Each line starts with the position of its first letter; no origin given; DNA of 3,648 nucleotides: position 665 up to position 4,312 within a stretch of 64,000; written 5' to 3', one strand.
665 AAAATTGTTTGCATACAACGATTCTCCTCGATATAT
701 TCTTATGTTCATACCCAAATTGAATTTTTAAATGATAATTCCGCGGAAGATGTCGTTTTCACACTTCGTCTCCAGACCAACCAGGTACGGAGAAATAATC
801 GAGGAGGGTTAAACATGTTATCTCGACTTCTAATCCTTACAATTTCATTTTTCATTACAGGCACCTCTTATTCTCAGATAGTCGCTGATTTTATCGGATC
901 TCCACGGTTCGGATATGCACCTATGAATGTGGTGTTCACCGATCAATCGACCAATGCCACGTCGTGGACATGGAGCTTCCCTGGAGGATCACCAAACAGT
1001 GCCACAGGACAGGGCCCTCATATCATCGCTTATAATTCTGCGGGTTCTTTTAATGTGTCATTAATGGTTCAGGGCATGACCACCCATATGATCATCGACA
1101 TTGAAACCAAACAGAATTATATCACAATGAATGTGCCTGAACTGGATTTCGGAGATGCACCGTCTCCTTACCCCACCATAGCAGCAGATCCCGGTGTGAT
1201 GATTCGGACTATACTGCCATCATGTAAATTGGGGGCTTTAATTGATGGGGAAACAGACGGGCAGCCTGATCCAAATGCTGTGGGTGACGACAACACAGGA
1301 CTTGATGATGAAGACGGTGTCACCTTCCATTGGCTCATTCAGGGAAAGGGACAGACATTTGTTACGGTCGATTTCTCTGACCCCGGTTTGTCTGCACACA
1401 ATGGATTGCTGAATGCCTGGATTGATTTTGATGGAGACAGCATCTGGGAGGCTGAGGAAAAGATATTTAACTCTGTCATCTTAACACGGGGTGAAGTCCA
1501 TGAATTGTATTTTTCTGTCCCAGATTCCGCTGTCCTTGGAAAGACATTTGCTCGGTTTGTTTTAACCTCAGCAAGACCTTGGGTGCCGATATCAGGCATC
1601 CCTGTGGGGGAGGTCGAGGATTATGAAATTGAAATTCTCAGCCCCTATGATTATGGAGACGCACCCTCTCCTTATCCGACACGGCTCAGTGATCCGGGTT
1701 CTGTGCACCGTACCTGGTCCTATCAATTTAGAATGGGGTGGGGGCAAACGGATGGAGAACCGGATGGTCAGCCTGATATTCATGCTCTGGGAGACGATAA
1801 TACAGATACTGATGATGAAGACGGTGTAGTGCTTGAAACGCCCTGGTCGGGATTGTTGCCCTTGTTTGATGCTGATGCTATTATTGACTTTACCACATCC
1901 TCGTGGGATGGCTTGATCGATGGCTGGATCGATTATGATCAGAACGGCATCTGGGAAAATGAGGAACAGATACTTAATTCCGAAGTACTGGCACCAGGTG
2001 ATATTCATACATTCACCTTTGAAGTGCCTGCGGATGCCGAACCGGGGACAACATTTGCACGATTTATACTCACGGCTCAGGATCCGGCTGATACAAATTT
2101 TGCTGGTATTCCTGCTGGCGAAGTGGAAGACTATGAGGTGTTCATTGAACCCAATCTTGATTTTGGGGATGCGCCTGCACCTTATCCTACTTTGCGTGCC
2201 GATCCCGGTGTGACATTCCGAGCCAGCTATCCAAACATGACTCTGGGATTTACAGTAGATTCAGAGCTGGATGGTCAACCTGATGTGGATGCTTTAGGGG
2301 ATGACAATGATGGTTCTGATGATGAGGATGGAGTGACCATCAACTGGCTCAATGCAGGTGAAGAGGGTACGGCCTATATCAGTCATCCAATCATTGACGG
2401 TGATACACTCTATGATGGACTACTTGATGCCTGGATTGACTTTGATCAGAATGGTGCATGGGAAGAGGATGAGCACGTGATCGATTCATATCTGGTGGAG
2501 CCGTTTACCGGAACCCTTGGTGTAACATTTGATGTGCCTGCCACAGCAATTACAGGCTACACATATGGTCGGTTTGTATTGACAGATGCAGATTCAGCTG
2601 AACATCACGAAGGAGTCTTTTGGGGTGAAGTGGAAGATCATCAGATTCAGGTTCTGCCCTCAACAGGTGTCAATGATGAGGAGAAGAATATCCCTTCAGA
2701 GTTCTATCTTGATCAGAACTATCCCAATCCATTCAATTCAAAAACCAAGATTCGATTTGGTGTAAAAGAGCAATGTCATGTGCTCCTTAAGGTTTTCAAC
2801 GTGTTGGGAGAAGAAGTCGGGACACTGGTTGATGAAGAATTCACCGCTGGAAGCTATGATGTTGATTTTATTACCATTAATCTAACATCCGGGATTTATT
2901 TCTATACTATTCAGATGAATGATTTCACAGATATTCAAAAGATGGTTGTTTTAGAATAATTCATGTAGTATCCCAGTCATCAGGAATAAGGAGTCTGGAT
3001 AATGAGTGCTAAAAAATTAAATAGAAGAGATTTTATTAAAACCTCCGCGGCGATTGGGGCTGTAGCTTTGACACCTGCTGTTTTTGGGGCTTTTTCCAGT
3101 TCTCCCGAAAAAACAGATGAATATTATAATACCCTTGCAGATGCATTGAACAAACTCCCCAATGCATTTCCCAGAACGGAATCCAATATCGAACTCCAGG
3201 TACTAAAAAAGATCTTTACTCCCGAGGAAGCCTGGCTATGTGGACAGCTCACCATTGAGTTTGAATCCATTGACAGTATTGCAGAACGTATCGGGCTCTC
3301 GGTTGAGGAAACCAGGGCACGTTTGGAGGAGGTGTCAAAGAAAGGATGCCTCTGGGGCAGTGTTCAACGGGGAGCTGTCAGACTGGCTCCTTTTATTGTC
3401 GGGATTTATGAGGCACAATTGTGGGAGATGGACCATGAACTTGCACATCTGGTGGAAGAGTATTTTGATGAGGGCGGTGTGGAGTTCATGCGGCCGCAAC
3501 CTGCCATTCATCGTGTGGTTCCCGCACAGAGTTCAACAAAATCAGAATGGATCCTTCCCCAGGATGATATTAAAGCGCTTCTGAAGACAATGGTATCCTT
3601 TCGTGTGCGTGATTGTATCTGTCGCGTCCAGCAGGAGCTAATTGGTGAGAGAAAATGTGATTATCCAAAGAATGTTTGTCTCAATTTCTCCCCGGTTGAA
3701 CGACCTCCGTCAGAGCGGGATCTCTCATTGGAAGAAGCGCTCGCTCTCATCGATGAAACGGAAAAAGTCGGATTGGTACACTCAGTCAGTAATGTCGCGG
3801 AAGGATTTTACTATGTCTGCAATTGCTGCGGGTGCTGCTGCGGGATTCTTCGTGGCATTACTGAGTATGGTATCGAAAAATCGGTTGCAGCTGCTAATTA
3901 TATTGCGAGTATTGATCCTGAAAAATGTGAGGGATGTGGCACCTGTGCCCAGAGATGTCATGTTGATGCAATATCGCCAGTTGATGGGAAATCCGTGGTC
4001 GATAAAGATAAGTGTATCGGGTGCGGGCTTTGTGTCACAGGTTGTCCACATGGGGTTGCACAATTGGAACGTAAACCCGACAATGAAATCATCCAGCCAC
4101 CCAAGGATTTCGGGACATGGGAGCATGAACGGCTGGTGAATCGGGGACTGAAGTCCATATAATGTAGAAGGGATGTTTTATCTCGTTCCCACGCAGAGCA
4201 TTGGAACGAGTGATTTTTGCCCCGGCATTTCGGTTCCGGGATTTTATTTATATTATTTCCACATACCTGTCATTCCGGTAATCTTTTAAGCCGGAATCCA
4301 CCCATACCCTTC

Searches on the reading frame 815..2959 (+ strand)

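Call 41: search_protein_families(library=pfam, proteins=[window:815-2959:+], max_evalue=0.00001)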
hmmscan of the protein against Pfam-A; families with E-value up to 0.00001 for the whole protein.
window:815-2959:+ (714 aa): 3 families
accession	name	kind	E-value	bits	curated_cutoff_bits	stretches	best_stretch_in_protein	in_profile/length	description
PF20009.4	GEVED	-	3.7e-37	127.4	24.4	3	369-442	3-77/78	GEVED domain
PF18962.6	Por_Secre_tail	-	2.1e-08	34.7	27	1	636-712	2-75/75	Secretion system C-terminal sorting domain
PF00801.26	PKD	-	1.4e-07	31.8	23.5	1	29-87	7-67/80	PKD domain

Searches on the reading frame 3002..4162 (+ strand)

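Call 41: search_protein_families(library=pfam, proteins=[window:3002-4162:+], max_evalue=0.00001)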
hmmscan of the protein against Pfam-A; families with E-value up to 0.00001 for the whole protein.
window:3002-4162:+ (386 aa): 7 families
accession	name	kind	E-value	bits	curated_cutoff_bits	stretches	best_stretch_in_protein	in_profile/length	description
PF12837.12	Fer4_6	-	4.4e-12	45.8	25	1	332-352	3-23/24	4Fe-4S binding domain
PF00037.32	Fer4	-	2.3e-11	43.4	21.1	2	332-352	2-22/24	4Fe-4S binding domain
PF14697.11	Fer4_21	-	3.2e-09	37.2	35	1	302-349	1-52/59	4Fe-4S dicluster domain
PF13237.11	Fer4_10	-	3.8e-08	33.6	25.5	1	303-349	3-53/53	4Fe-4S dicluster domain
PF12797.12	Fer4_2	-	4.3e-07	29.9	24.5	1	332-349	4-21/22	4Fe-4S binding domain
PF13187.11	Fer4_9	-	5.4e-07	30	27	1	308-351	1-50/52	4Fe-4S dicluster domain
PF10518.14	TAT_signal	-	6.8e-06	26.2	22.7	0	5-25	1-21/21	TAT (twin-arginine translocation) pathway signal sequence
